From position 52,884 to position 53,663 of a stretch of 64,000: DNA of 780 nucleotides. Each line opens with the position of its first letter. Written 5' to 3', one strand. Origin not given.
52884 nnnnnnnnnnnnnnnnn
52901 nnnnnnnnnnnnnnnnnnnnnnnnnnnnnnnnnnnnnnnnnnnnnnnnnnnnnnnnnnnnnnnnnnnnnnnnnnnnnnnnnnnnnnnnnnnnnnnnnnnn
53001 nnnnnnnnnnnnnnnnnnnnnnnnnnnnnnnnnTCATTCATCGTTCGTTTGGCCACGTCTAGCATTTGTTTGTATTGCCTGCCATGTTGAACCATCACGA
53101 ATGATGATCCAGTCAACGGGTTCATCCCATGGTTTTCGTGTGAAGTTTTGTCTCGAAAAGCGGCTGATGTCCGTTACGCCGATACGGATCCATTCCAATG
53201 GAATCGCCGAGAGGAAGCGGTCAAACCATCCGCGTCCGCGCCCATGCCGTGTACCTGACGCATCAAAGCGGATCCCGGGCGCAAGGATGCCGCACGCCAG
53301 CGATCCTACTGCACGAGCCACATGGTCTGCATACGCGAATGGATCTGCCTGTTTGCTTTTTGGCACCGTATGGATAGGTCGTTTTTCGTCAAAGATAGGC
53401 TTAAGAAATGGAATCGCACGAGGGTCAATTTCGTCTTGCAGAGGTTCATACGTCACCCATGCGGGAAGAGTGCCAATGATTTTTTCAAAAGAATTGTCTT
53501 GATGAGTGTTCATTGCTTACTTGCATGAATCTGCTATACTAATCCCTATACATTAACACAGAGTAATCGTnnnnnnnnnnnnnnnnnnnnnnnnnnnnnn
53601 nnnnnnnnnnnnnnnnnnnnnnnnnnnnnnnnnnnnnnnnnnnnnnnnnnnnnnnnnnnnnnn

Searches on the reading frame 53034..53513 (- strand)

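Call 3: search_protein_families(library=pfam, proteins=[window:53034-53513:-], max_evalue=0.1)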
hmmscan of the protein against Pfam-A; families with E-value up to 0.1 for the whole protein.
window:53034-53513:- (159 aa): 1 family
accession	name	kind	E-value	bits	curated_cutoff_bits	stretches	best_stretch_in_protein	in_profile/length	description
PF01812.26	5-FTHF_cyc-lig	-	1.5e-08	35.2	27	1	76-137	121-184/186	5-formyltetrahydrofolate cyclo-ligase family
